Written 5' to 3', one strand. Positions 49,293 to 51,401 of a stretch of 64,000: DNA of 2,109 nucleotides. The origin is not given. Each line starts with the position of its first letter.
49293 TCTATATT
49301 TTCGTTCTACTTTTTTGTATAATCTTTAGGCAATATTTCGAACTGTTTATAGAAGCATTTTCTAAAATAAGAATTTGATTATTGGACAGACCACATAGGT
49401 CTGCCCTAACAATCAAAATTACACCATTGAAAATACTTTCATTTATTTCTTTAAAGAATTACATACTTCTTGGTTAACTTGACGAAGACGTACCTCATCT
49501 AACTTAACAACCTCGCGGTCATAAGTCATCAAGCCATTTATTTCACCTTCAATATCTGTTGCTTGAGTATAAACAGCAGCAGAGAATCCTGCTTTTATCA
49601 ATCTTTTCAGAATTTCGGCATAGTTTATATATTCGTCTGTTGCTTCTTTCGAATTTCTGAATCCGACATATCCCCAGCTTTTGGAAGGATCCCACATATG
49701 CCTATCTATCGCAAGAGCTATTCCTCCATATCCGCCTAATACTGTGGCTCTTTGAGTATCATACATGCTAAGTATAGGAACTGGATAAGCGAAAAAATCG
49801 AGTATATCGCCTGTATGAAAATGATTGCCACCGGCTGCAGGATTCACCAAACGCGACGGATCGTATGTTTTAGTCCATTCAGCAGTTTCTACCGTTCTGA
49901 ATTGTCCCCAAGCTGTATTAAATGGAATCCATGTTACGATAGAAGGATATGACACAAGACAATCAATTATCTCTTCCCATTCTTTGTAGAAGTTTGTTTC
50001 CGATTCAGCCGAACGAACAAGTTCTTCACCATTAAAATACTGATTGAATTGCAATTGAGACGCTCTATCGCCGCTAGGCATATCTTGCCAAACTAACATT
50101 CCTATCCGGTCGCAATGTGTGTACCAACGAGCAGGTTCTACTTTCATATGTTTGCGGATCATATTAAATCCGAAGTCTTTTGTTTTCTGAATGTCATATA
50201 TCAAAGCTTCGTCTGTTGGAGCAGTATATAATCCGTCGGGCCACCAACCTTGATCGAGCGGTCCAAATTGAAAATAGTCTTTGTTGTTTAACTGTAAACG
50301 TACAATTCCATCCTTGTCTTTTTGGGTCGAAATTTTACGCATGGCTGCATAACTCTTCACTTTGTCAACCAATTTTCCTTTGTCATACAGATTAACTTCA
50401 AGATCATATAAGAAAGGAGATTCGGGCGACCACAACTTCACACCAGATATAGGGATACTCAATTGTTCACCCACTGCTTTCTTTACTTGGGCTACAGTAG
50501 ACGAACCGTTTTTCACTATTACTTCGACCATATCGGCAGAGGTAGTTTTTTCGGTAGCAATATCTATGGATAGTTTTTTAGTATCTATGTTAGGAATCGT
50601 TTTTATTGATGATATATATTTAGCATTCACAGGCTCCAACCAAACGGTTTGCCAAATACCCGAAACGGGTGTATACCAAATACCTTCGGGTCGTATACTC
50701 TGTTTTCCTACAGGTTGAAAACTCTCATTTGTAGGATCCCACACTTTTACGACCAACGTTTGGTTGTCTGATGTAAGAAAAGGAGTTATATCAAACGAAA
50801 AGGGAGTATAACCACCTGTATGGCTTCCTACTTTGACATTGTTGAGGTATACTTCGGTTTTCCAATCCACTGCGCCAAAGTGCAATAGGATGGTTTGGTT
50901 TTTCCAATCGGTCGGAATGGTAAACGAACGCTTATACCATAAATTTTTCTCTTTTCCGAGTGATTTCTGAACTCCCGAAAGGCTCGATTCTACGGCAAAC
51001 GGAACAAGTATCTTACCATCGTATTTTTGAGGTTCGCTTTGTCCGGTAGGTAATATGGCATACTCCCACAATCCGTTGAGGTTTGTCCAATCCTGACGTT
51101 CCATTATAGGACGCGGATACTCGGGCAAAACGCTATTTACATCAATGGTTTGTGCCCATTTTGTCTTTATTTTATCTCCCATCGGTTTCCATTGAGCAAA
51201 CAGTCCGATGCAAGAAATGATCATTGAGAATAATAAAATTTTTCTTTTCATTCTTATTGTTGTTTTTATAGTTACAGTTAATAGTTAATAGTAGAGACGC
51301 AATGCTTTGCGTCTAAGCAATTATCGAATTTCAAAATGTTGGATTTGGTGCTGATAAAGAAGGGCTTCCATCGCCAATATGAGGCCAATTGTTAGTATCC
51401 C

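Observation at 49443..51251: Full-length GH2 pseudoenzyme: both catalytic glutamates replaced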

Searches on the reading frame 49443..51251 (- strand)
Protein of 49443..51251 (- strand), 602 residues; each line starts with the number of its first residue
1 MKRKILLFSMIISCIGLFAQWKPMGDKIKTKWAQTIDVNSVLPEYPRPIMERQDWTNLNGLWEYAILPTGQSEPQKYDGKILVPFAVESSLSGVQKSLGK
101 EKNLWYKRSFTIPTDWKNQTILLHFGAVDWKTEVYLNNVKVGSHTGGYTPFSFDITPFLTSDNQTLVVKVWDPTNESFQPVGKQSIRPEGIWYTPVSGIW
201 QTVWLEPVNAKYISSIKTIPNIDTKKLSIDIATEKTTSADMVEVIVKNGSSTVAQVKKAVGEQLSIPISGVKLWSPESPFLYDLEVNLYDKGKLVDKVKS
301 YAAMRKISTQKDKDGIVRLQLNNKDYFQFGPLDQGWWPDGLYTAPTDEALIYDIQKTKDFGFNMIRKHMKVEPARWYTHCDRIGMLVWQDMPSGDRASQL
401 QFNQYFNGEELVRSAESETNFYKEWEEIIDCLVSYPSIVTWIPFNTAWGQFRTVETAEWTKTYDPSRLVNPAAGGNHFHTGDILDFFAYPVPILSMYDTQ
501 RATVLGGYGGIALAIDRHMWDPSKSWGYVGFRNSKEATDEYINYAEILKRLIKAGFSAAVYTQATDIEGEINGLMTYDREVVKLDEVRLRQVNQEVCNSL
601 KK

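Call 3: search_protein_families(library=pfam, proteins=[window:49443-51251:-], max_evalue=0.01)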
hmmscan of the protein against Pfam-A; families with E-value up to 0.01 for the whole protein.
window:49443-51251:- (602 aa): 4 families
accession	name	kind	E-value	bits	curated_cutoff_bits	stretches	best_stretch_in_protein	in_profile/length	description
PF02837.24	Glyco_hydro_2_N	-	3.5e-18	66.6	28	1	101-205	64-165/169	Glycosyl hydrolases family 2, sugar binding domain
PF00703.27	Glyco_hydro_2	-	1.2e-11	45.8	23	1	212-305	2-109/109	Glycosyl hydrolases family 2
PF22666.2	Glyco_hydro_2_N2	-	1.5e-11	45.1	27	1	100-176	46-123/167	Glycosyl hydrolase 2 galactose-binding domain-like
PF02836.23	Glyco_hydro_2_C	-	1.8e-07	31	21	1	348-471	36-160/302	Glycosyl hydrolases family 2, TIM barrel domain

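Call 4: search_solved_structures(query=window:49443-51251:-, max_evalue=0.001, show_alignments=3)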
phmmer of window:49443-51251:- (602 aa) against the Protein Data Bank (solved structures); distinct sequences matched with E-value up to 0.001: 122 (the best 60 are shown).
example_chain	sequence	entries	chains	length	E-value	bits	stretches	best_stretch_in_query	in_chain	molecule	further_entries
7sf2_A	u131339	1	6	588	1.5e-267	892.2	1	19-602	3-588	Glycosyl hydrolase family 2, sugar binding domain protein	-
9j6n_A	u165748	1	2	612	2.1e-149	501.9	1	20-597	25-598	Beta-D-galactofuranosidase 2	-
9j6m_A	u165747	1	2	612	8.2e-149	500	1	20-597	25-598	Beta-D-galactofuranosidase 2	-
7xyr_A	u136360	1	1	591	3.4e-94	319.6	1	42-596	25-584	Beta-glucuronidase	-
6d50_A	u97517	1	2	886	6.2e-24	87.5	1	105-395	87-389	Glycosyl hydrolases family 2, sugar binding domain protein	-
5uj6_A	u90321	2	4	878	6.3e-24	87.5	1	105-395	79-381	Glycosyl hydrolases family 2, sugar binding domain protein | Beta-galactosidase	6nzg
6d8g_A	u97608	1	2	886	8.8e-23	83.7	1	104-395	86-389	Glycosyl hydrolases family 2, sugar binding domain protein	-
4jkm_A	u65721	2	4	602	7.4e-22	80.7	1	49-443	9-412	Beta-glucuronidase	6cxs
3gm8_A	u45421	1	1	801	2.1e-20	75.9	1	104-394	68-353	Glycoside hydrolase family 2, candidate beta-glycosidase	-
5c70_A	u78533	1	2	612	5.9e-19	71.1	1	53-403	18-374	Glucuronidase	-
5c71_A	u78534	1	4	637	6.6e-19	70.9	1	53-404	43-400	Glucuronidase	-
6ed2_A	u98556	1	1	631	2.1e-17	65.9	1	45-445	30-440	Glycosyl hydrolase family 2, TIM barrel domain protein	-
5ldr_A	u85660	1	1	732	8.5e-17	63.9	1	86-395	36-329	Beta-D-galactosidase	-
5euv_A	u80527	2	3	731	8.6e-17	63.9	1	86-395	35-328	Beta-D-galactosidase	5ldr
7vqm_A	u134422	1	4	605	8.7e-17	63.9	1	100-392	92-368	GH2 beta-galacturonate AqGalA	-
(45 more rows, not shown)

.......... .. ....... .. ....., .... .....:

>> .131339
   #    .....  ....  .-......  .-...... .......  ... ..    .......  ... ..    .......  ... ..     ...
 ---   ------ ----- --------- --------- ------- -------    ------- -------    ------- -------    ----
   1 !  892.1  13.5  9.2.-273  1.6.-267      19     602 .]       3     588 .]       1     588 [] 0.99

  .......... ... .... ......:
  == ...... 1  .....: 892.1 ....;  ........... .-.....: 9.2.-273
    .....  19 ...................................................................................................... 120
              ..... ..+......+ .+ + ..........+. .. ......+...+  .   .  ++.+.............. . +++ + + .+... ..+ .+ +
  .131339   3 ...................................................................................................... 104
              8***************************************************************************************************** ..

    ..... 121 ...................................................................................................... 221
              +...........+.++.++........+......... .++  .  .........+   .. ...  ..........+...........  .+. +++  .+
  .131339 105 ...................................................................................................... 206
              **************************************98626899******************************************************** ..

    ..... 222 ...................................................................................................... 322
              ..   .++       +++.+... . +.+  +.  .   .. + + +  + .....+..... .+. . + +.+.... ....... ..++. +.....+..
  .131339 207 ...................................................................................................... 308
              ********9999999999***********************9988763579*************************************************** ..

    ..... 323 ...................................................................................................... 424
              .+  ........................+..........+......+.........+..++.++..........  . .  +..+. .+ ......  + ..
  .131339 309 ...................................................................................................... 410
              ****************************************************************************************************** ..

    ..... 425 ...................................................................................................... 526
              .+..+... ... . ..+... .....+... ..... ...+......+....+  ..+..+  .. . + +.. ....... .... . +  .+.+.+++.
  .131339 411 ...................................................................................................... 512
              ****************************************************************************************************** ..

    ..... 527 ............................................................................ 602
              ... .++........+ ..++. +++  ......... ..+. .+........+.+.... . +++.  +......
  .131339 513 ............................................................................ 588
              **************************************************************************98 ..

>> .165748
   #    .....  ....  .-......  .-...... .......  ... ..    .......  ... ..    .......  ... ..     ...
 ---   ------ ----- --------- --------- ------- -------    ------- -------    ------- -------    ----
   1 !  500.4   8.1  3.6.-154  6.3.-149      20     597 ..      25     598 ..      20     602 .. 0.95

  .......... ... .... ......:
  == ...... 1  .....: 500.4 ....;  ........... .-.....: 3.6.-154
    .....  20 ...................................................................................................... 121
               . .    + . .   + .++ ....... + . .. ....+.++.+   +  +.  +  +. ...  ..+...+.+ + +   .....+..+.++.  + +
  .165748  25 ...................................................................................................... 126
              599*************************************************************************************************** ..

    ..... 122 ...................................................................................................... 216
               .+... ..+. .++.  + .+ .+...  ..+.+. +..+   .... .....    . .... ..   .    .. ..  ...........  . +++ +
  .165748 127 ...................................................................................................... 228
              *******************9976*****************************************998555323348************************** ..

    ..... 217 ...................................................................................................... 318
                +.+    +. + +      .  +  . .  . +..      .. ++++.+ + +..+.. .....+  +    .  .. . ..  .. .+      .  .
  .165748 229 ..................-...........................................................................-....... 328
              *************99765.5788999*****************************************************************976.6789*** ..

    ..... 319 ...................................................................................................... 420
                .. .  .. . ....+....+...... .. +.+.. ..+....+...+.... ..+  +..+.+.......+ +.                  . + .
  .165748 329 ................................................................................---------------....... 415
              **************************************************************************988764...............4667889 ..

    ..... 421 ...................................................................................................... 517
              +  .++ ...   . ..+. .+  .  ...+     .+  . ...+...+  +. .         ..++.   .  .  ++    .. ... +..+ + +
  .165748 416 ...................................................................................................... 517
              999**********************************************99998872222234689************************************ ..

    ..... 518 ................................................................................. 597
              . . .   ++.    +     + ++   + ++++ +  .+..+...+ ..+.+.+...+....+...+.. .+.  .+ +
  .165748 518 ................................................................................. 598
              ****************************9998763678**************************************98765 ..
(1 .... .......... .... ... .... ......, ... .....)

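Call 5: find_homologous_proteins(query=window:49443-51251:-, max_evalue=1e-50)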
Query window:49443-51251:- (602 aa): 8000 proteins with E <= 1e-50 among 8000 candidates; the best 120 are listed.
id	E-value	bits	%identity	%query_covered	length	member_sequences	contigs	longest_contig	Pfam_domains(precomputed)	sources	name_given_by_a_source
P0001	0.0e+0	1407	100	100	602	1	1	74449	PF02837.25,PF02836.24,PF00703.28,PF22666.3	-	-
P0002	0.0e+0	1173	80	100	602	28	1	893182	PF02837.25,PF02836.24,PF00703.28,PF22666.3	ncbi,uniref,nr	ncbi:glycoside hydrolase family 2 protein [Dysgonomonas sp. GY617]|uniref:glycoside hydrolase family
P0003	0.0e+0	1161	79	100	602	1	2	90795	PF02837.25,PF02836.24,PF00703.28,PF22666.3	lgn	-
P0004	0.0e+0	1157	79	100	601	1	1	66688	PF02837.25,PF02836.24,PF00703.28,PF22666.3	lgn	-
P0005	0.0e+0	1157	79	100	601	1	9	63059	PF02837.25,PF02836.24,PF00703.28,PF22666.3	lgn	-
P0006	0.0e+0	1156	78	100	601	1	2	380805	PF02837.25,PF02836.24,PF00703.28,PF22666.3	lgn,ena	-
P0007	0.0e+0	1155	78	100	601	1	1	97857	PF02837.25,PF02836.24,PF00703.28,PF22666.3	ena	-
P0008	0.0e+0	1155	78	100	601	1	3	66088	PF02837.25,PF02836.24,PF00703.28,PF22666.3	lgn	-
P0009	0.0e+0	1154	78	100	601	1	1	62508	PF02837.25,PF02836.24,PF00703.28,PF22666.3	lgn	-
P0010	0.0e+0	1154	78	100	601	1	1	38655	PF02837.25,PF02836.24,PF00703.28,PF22666.3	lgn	-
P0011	0.0e+0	1150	78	100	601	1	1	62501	PF02837.25,PF02836.24,PF00703.28,PF22666.3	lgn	-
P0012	0.0e+0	1149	78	100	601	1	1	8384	PF02837.25,PF02836.24,PF00703.28,PF22666.3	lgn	-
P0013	0.0e+0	1149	78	100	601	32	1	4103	PF02837.25,PF02836.24,PF00703.28,PF22666.3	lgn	-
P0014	0.0e+0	1068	72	100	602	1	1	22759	PF02837.25,PF02836.24,PF00703.28,PF22666.3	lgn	-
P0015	0.0e+0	1062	72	100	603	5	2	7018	PF02837.25,PF02836.24,PF00703.28,PF22666.3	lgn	-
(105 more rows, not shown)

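Call 8: find_related_loci(query=window:49443-51251:-, collection=genome_contigs, flank=10000)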
Query window:49443-51251:- (602 aa) in genome_contigs; peptide patterns used: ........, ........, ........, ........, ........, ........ (x = any residue, [..] = any of these).
314 stretches matched a pattern; 270 encode a relative of the query (tblastn E <= 1e-3); the best 80 are kept; 80 distinct loci.
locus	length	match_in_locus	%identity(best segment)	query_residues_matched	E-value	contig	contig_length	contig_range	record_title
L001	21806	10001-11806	80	1-602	0e+0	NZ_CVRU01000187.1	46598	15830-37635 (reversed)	Dysgonomonas sp. HGC4, whole genome shotgun sequence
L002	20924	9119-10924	80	1-602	0e+0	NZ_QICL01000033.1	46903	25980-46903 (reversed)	Dysgonomonas alginatilytica strain DSM 100214 Ga0181043_133, whole genome shotgun sequence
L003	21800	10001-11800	78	1-600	0e+0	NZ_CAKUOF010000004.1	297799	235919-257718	MAG: uncultured Dysgonomonas sp. isolate REFINED_METABAT215_TOP10_CONTIGS_1500_ASSEMBLY_K77_MERGED__Hadza_MoBio_hadza-I-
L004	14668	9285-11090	72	1-602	0e+0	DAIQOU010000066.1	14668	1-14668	MAG TPA_asm: Bacteroidales bacterium isolate CTOTU14825 NODE_743_length_14668_cov_9.658592, whole genome shotgun sequenc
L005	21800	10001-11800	72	1-600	0e+0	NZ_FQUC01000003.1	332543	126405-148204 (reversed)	Dysgonomonas macrotermitis strain DSM 27370, whole genome shotgun sequence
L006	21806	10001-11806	71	1-602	0e+0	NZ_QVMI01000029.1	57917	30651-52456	Bacteroides sp. 51 scaffold29_size57917, whole genome shotgun sequence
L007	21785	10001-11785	72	5-602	0e+0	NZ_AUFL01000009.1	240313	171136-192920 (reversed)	Dysgonomonas capnocytophagoides DSM 22835 K322DRAFT_scaffold00006.6_C, whole genome shotgun sequence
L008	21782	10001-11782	70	9-602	0e+0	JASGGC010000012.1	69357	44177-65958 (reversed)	MAG: Dysgonomonas sp. isolate 5H167 JMF-2111-06-0005.hyb.bin.167_11, whole genome shotgun sequence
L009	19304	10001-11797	71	3-601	0e+0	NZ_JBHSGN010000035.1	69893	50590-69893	Dysgonomonas termitidis strain CCUG 66188 GCM70023304_172, whole genome shotgun sequence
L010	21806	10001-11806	69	1-600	0e+0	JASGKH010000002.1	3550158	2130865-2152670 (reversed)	MAG: Breznakibacter sp. isolate 5N570 JMF-2111-06-0005.ont.bin.570_1, whole genome shotgun sequence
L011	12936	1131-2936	69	1-602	0e+0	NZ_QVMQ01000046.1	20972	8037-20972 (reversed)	Dysgonomonas sp. 511 scaffold46_size20972, whole genome shotgun sequence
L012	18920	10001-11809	68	3-602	0e+0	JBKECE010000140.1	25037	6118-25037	MAG: Dysgonomonas sp. isolate VLC_054 k121_15857960, whole genome shotgun sequence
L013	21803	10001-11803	69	1-601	0e+0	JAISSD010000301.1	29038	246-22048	MAG: Prevotella sp. isolate Kf353_bin95 k119_4491923, whole genome shotgun sequence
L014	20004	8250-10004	72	18-602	0e+0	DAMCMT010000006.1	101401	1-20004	MAG TPA_asm: Bacteroides sp. isolate CTOTU49885 NODE_52_length_101401_cov_3.756132, whole genome shotgun sequence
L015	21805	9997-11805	67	1-602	0e+0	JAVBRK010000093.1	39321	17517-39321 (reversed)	MAG: Bacteroidales bacterium isolate EPI_MAG_00193 c_000013518831, whole genome shotgun sequence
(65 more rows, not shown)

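Call 23: search_protein_families(library=pfam, proteins=[L001:8734-9876:+, L001:12010-15000:+, L001:15080-16642:+], max_evalue=0.001)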
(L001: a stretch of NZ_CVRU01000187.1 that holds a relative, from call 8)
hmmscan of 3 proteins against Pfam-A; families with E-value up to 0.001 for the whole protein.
L001:8734-9876:+ (380 aa): 1 family
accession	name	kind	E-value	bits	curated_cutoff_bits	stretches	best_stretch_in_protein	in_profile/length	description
PF01263.26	Aldose_epim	-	2.7e-87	293.4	27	1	45-374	1-298/299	Aldose 1-epimerase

L001:12010-15000:+ (996 aa): 4 families
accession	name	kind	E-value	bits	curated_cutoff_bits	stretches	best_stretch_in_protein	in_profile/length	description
PF07715.20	Plug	-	4.5e-18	66.2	23.9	1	111-215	2-107/107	TonB-dependent Receptor Plug Domain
PF13715.12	CarbopepD_reg_2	-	4.6e-18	65.5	32.2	1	24-103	1-88/88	CarboxypepD_reg-like domain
PF13620.12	CarboxypepD_reg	-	1.6e-06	28.8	32.3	1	24-84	2-72/82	Carboxypeptidase regulatory-like domain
PF15976.11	CooC_C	-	0.00016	22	29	0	20-68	15-61/93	CS1-pili formation C-terminal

L001:15080-16642:+ (520 aa): 2 families
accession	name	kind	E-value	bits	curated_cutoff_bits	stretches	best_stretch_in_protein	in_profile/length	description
PF07980.17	SusD_RagB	-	2.9e-46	158.9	23.1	1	262-520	1-297/297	SusD family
PF14322.12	SusD-like_3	-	2.5e-20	74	27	1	23-221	3-191/191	Starch-binding associating with outer membrane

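Call 33: predict_structure(alignment_id=A1)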
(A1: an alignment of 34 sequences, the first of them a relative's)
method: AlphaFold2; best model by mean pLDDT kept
length: 602 residues; sequences in the alignment: 34
mean_pLDDT: 60.2   pTM: 0.64
mean pLDDT of the five models: 60.2, 57.6, 51.0, 47.1, 46.7
residues with pLDDT >= 90: 35; 70-90: 185; 50-70: 177; < 50: 205
segments of 3 or more residues with pLDDT < 50: 16-30, 44-95, 175-200, 329-346, 363-400, 445-450, 473-477, 488-492, 507-530, 561-572
pLDDT, mean of each block of 10 residues (from residue 1): 66 51 39 57 39 30 35 44 43 47 69 77 66 78 64 81 75 48 34 35 71 84 88 89 91 92 88 75 90 88 79 79 62 33 45 58 42 27 34 38 54 61 68 64 46 70 74 51 56 61 57 36 39 63 73 68 41 54 69 74 65
secondary structure, 60 per line:
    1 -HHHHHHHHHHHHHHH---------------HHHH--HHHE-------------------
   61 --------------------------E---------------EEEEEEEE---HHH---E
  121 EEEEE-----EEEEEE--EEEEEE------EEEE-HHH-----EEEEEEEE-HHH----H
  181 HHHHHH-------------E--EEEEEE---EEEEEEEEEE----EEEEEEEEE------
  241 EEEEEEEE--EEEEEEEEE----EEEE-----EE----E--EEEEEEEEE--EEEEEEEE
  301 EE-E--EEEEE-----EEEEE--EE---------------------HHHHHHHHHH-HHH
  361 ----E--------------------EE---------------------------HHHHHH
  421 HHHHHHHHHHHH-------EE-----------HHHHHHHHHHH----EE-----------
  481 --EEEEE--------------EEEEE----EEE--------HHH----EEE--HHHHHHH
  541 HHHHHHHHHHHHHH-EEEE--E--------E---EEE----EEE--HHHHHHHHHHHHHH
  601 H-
elements in order: H2-16 H32-35 E103-110 E120-125 E131-136 E139-144 E151-154 E164-171 H180-186 E203-208 E212-221 E226-234 E241-248 E251-259 E264-267 E282-290 E293-302 E307-311 E317-321 H347-356 H415-432 H453-463 E483-487 E502-506 E511-513 E529-531 H534-554 E556-559 E575-577 E582-584 H587-601

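Call 47: find_encoding_contigs(protein=window:49443-51251:-, flank=10000, max_places=6)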
Protein window:49443-51251:- (602 aa): no gene with exactly this product is on record in the collection.

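Call 55: search_protein_families(library=ncbifam, proteins=[window:49443-51251:-], max_evalue=0.001)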
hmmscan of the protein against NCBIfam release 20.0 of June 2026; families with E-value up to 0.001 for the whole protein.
window:49443-51251:- (602 aa): 12 families
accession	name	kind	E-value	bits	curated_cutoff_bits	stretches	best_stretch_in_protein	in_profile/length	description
NF007538.0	PRK10150.1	equivalog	2.7e-32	111.8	544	1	53-445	10-419/607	beta-glucuronidase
NF052611.1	beta_gal_Bga2A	equivalog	6.1e-30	104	999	1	106-470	117-481/1007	beta-galactosidase, LacZ type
NF041462.1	GalA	equivalog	5.2e-28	97.6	900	1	103-390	83-369/763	beta-galactosidase GalA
NF049890.1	Bet1-4galacdseBT4151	equivalog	1.3e-24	86.2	1500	1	104-393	109-406/952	exo-beta-1,4-galactosidase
NF050095.1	BetGlucuronLacZ4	equivalog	2.3e-22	78.9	950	2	105-170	63-129/666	beta-glucuronidase LacZ4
NF007666.0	PRK10340.1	equivalog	1.2e-21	76.4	1284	1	106-469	113-472/1030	beta-galactosidase subunit alpha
NF041100.1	betagal_LacZ_Ttogales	equivalog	4.2e-21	74.4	2000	1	105-477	111-473/1090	beta-galactosidase LacZ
NF049877.1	GlucurArabfur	equivalog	7.5e-19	66.8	1800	1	101-391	421-729/1400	beta-d-glucuronidase/beta-L-arabinofuranosidase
NF007074.0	PRK09525.1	subfamily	1.1e-17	63.2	1221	1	106-484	124-500/1027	beta-galactosidase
NF049891.1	Bet1-4galacdseBT4156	equivalog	1.8e-17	62.6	1700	1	105-394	80-373/946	exo-beta-1,4-galactosidase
NF041463.1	GalB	equivalog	2.4e-17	62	900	1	81-391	111-432/869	beta-galactosidase GalB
NF045579.1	rhamnoside_JR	domain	0.00025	21.2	50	1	105-171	43-109/123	glycosylhydrolase-like jelly roll fold domain-containing protein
